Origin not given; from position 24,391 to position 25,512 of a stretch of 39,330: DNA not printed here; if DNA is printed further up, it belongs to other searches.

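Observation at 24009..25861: Three-gene translationally coupled cassette in the rexAB-like slot of the repressor operon: candidate novel superinfection-exclusion / abortive-infection system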

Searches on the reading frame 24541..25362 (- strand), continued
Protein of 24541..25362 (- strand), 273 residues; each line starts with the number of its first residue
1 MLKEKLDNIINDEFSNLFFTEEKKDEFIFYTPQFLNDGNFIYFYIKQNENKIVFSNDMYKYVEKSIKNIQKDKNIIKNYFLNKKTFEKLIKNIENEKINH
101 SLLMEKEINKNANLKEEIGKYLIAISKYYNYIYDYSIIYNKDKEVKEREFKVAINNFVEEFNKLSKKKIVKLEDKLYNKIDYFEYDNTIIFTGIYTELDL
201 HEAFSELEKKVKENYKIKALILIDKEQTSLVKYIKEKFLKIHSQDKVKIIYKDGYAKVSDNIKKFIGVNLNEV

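Call 70: fold_search(model_id=the predicted structure, library=viral)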
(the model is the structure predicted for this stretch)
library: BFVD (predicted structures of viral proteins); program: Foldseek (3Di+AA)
matches with E <= 10: 579; with E <= 0.001: 3
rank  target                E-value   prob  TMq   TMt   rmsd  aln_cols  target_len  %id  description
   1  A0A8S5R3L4            8.7e-39  1.00  0.49  0.49  15.7       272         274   78  Uncharacterized protein [Podoviridae sp. ct8nN1]
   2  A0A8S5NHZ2            1.1e-07  1.00  0.34  0.36  11.5       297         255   14  DUF1828 domain-containing protein [Siphoviridae sp. ctRg81]
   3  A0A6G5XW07            1.2e-04  1.00  0.35  0.63   7.4       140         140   14  (no name in the UniProt tables at hand)
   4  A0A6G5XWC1            2.8e-03  1.00  0.37  0.65   4.0       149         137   11  (no name in the UniProt tables at hand)
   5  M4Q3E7                3.5e-03  1.00  0.36  0.64   5.2       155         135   10  (no name in the UniProt tables at hand)
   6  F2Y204                3.2e-02  0.75  0.22  0.33   7.9       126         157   18  (no name in the UniProt tables at hand)
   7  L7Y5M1                3.2e-02  0.57  0.33  0.29  12.2       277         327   14  Putative KilA-N domain-containing protein [Megavirus lba]
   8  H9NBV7                3.7e-02  0.25  0.23  0.24  22.2       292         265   14  (no name in the UniProt tables at hand)
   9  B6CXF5                4.4e-02  0.08  0.14  0.06  30.1       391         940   10  (no name in the UniProt tables at hand)
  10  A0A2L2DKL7            4.6e-02  0.41  0.30  0.31  12.5       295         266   10  N domain-containing protein [Acanthamoeba polyphaga mimivirus]
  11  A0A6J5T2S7            6.7e-02  0.97  0.30  0.52   4.6       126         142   16  PD-(D/E)XK nuclease domain-containing protein [uncultured Caudovirales phage]
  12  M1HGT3                8.5e-02  0.47  0.18  0.12  10.0       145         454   11  (no name in the UniProt tables at hand)
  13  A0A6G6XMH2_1          8.5e-02  0.33  0.16  0.07  10.4       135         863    9  (no name in the UniProt tables at hand)
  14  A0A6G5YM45            1.1e-01  0.94  0.32  0.35   4.8       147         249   16  (no name in the UniProt tables at hand)
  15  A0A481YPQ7            1.1e-01  0.38  0.20  0.17   9.2       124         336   17  Uncharacterized protein [Pithovirus LCDPAC02]
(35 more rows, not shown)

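Call 72: search_dna_similar(query=window:24541-25362:-, collection=phages, mode=protein, max_evalue=0.01, max_rows=20)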
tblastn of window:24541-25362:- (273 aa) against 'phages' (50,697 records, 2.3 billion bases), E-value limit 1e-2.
No match.

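Call 78: find_encoding_contigs(protein=P0056, flank=6000, max_places=3)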
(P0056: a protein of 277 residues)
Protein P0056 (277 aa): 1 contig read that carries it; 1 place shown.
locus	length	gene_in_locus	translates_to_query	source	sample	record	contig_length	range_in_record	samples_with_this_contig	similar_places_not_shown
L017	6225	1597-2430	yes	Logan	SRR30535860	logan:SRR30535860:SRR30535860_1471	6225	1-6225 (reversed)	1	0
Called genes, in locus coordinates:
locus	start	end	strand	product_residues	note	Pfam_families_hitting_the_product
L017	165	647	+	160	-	PF12844:HTH_19 (weak), PF01381:HTH_3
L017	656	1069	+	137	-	PF06114:Peptidase_M78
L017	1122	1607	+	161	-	-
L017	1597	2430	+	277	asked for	-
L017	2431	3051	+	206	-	-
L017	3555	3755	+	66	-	-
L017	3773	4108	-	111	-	PF02452:PemK_toxin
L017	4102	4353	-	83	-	PF04014:MazE_antitoxin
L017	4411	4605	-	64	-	-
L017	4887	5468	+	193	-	PF18813:PBECR4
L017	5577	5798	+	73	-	-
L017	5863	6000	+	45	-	-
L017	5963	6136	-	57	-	-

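Call 79: find_encoding_contigs(protein=P0063, flank=6000, max_places=2)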
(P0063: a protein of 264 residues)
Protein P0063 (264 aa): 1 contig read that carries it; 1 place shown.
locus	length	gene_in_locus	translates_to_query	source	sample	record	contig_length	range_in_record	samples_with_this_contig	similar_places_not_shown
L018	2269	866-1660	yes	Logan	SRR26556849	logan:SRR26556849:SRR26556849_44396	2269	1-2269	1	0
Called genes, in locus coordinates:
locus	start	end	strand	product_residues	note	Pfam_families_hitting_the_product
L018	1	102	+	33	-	?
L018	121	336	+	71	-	-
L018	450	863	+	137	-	-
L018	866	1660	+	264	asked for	-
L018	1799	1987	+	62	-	-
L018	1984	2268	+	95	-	?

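Call 80: find_encoding_contigs(protein=P0047, flank=6000, max_places=2)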
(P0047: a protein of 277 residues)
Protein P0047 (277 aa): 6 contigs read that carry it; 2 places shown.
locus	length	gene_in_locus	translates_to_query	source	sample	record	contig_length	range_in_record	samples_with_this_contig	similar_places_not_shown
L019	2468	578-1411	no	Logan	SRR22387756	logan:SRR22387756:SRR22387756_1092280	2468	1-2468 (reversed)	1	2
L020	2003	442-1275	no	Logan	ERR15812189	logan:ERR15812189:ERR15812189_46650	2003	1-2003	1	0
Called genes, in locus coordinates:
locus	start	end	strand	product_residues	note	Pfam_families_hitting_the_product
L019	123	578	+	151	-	-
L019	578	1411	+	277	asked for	-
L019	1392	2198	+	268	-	-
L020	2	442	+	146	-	?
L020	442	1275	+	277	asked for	-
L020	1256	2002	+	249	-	?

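Call 81: find_encoding_contigs(protein=P0062, flank=6000, max_places=2)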
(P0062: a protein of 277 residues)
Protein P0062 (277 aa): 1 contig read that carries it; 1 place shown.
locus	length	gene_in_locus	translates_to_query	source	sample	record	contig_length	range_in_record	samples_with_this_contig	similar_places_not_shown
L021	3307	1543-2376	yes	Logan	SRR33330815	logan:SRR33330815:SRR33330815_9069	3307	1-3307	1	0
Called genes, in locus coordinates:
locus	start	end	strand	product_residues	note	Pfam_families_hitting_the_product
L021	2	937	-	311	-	?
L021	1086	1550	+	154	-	-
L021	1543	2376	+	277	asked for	-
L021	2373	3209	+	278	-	PF08239:SH3_3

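Call 83: find_encoding_contigs(protein=P0043, flank=7000, max_places=2)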
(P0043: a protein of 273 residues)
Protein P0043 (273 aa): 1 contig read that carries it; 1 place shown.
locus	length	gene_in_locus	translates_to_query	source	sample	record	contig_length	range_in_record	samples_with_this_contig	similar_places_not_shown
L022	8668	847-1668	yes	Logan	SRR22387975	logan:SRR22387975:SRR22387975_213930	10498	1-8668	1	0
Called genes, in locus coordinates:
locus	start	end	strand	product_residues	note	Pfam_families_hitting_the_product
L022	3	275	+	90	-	?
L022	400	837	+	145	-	-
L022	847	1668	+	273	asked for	-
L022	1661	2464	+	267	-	-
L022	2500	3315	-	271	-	PF01844:HNH (weak)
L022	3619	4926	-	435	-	PF13304:AAA_21 (weak)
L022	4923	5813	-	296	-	-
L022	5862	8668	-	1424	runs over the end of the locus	PF00270:DEAD (faint), PF04851:ResIII, PF00271:Helicase_C, PF22240:ISP_coupler, PF18135:Type_ISP_C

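Call 84: find_encoding_contigs(protein=P0059, flank=7000, max_places=2)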
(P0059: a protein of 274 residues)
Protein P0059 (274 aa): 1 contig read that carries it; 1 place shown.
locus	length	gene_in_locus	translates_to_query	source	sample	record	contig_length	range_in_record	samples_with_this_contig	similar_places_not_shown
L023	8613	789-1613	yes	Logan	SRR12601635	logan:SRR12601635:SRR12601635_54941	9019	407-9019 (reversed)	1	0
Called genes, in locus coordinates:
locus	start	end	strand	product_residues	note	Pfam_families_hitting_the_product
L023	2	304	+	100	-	?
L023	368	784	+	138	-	-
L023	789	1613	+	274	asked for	-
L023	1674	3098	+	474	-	PF00239:Resolvase, PF07508:Recombinase, PF13408:Zn_ribbon_recom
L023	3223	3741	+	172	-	-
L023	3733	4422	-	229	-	-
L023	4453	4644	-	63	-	-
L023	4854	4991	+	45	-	-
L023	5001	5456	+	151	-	-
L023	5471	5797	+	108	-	-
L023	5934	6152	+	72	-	-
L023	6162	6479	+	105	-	-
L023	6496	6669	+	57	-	-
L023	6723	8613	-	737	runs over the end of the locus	-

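Call 85: find_encoding_contigs(protein=P0061, flank=7000, max_places=2)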
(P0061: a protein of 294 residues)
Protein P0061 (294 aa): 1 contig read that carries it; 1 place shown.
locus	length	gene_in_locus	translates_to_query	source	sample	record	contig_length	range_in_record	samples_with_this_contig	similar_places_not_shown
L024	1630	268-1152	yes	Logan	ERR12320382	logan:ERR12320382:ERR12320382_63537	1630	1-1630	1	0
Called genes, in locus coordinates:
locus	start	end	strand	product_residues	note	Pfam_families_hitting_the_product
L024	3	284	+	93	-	?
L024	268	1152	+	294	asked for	-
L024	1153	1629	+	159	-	?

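Call 87: search_protein_families(library=pfam, proteins=[L022:3-275:+, L022:400-837:+, L022:1661-2464:+, L023:2-304:+, L023:368-784:+, L023:3223-3741:+, L024:3-284:+, L024:1153-1629:+, L021:2373-3209:+, L019:1392-2198:+], max_evalue=0.01)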
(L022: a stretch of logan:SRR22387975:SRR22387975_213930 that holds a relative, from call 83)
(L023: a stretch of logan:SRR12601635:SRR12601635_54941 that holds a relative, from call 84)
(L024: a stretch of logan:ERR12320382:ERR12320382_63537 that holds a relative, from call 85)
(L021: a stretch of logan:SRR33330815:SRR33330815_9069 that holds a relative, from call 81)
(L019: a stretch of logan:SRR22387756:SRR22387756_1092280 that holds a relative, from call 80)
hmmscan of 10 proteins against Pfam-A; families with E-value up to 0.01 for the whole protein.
L022:3-275:+ (90 aa): 0 families

L022:400-837:+ (145 aa): 0 families

L022:1661-2464:+ (267 aa): 1 family
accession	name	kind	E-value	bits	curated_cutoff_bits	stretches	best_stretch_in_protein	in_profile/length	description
PF08239.17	SH3_3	-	0.0011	19.5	27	1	221-258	19-54/54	Bacterial SH3 domain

L023:2-304:+ (100 aa): 1 family
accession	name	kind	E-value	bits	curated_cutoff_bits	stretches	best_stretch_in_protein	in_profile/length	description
PF14337.13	Abi_alpha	-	3.4e-05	24.4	29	1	14-94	121-196/196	Abortive infection alpha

L023:368-784:+ (138 aa): 0 families

L023:3223-3741:+ (172 aa): 0 families

L024:3-284:+ (93 aa): 0 families

L024:1153-1629:+ (159 aa): 0 families

L021:2373-3209:+ (278 aa): 2 families
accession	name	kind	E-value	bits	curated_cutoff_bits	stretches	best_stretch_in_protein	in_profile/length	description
PF08239.17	SH3_3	-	3.8e-11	43.5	27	1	219-274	1-54/54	Bacterial SH3 domain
PF06347.19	SH3_4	-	0.0074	16.5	24.1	0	220-273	4-54/56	Bacterial SH3 domain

L019:1392-2198:+ (268 aa): 0 families

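Call 88: search_protein_families(library=padloc, proteins=[L022:2500-3315:-, L022:3619-4926:-, L022:4923-5813:-, L022:5862-8666:-, L022:400-837:+, L022:1661-2464:+, L003:8972-9913:+, L016:3505-4650:+, L023:2-304:+], max_evalue=0.001)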
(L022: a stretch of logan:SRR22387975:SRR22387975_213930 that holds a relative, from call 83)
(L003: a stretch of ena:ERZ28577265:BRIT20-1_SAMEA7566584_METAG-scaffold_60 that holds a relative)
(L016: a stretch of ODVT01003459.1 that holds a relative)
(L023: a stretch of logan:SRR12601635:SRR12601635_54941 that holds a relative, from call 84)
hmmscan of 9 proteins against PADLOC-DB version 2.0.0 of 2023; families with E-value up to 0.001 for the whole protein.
L022:2500-3315:- (271 aa): 44 families (the best 25 are shown)
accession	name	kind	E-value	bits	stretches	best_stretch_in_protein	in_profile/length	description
PDLC04264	PDC-M01B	-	1.8e-66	222.8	1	1-269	1-275/282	-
PDLC04248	PDC-M01B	-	2.1e-53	179.4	1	73-270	4-210/216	-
PDLC04259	PDC-M01B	-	3e-53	179.6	1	1-270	1-270/277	-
PDLC04256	PDC-M01B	-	6.7e-52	174.8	1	1-269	1-282/285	-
PDLC04251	PDC-M01B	-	1e-50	170.7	1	8-267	10-272/279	-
PDLC04253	PDC-M01B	-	2e-49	166.8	1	8-262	8-275/366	-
PDLC04247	PDC-M01B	-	3.1e-47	159.8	1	3-270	3-278/286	-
PDLC04262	PDC-M01B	-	2.1e-35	120.7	1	36-268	15-252/259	-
PDLC04255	PDC-M01B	-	8.1e-35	118.9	1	52-266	54-279/285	-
PDLC04266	PDC-M01B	-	5.1e-28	96.5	1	2-270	2-274/281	-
PDLC04249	PDC-M01B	-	7.8e-27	92.6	1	72-268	69-273/286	-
PDLC04263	PDC-M01B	-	2.9e-26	90.8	1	20-268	20-276/291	-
PDLC04246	PDC-M01B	-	7.9e-26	89.4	1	8-270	5-271/280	-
PDLC04261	PDC-M01B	-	1.2e-25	88.8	1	10-266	10-286/304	-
PDLC04252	PDC-M01B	-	1.5e-25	87.9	1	57-258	49-263/294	-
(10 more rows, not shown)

L022:3619-4926:- (435 aa): 40 families (the best 25 are shown)
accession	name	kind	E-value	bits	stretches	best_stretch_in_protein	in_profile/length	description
PDLC04235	PDC-M01A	-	1.1e-119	398.6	1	10-430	13-401/510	-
PDLC00282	PtuA1|PtuA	-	2.2e-107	358.1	1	12-431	13-412/520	AAA ATPase domain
PDLC04236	PDC-M01A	-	8e-83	276.7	1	131-430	4-280/388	-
PDLC04244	PDC-M01A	-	4.2e-59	198.6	1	1-429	1-376/482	-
PDLC04243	PDC-M01A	-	9.2e-42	141.3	1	4-431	5-428/537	-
PDLC04240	PDC-M01A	-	7.8e-23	78.9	2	17-265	173-402/639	-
PDLC04238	PDC-M01A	-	1e-22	78.7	2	12-297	19-295/564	-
PDLC04239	PDC-M01A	-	1.9e-20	70.9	1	18-416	26-427/552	-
PDLC00283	PtuA1|PtuA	-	9.9e-16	55.9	2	193-285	28-112/448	AAA ATPase domain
PDLC04242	PDC-M01A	-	4.1e-15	53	2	355-427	380-452/566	-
PDLC04241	PDC-M01A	-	5.4e-12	43.2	2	136-284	9-148/435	-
PDLC04237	PDC-M01A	-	1.4e-11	41.7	1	360-424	398-461/586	-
PDLC00266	PtuA1|PtuA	-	2.4e-10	38.3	1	375-422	309-356/483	AAA ATPase domain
PDLC02981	AriAB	-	2.6e-10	37.6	1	374-422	305-353/694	-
PDLC00285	PtuA1|PtuA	-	3.7e-10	37.6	1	375-418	259-302/432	AAA ATPase domain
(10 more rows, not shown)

L022:4923-5813:- (296 aa): 0 families

L022:5862-8666:- (934 aa): 7 families
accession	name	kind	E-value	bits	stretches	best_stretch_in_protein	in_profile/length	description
PDLC03597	REase_MTase_IIG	-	0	1319.4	1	11-934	702-1640/1646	Type IIG restriction enzyme-methyltransferase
PDLC03051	REase_MTase_I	-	4.5e-262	870.6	1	9-932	684-1587/1591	Type I restriction enzyme-methyltransferase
PDLC03621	REase_MTase_IIG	-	3.8e-116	387.4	1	50-929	164-1012/1024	Type IIG restriction enzyme-methyltransferase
PDLC03610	REase_MTase_IIG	-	1.5e-51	173.6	2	374-879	558-1037/1096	Type IIG restriction enzyme-methyltransferase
PDLC03631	REase_MTase_IIG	-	1e-43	147.5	2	165-506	286-646/1086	Type IIG restriction enzyme-methyltransferase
PDLC04134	mad2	-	1.3e-27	94.8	1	45-495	119-471/492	mads_2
PDLC03313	MTase_II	-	8.5e-05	19.3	1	183-340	17-155/563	Type II methyltransferase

L022:400-837:+ (145 aa): 0 families

L022:1661-2464:+ (267 aa): 0 families

L003:8972-9913:+ (313 aa): 0 families

L016:3505-4650:+ (381 aa): 0 families

L023:2-304:+ (100 aa): 3 families
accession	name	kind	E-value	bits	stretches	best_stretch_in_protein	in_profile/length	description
PDLC05024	PDC-S47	-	2.1e-11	41.8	1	7-96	171-262/265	-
PDLC05025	PDC-S47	-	2.5e-05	22.1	1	15-96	179-262/263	-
PDLC05026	PDC-S47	-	0.00012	19.7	1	22-97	179-256/257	-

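Call 99: find_encoding_contigs(protein=P0046, flank=8000, max_places=3)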
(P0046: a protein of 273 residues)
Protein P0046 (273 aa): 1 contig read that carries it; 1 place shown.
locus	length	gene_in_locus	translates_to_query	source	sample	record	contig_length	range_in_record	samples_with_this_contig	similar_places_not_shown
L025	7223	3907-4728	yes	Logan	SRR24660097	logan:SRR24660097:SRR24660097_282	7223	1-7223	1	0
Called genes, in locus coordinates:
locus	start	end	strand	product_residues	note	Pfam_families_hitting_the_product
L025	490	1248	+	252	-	PF01978:TrmB (faint), PF21984:DnaD_N (faint), PF13730:HTH_36, PF08279:HTH_11 (faint), PF13545:HTH_Crp_2 (faint), PF13412:HTH_24 (weak)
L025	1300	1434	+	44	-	-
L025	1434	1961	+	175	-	-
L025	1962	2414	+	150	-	-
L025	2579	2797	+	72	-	PF08346:AntA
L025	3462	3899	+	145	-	-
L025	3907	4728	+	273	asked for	-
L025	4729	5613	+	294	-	-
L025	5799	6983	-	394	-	PF13102:Phage_int_SAM_5, PF00589:Phage_integrase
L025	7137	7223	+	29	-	?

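Call 100: find_encoding_contigs(protein=P0051, flank=8000, max_places=3)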
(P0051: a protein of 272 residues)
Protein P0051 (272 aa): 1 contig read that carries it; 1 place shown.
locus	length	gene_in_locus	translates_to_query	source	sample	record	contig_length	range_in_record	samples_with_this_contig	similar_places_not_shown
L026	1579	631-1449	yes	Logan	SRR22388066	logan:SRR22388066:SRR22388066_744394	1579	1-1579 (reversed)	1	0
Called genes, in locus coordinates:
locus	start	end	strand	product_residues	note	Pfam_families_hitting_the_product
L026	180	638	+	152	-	-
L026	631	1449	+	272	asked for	-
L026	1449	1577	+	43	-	?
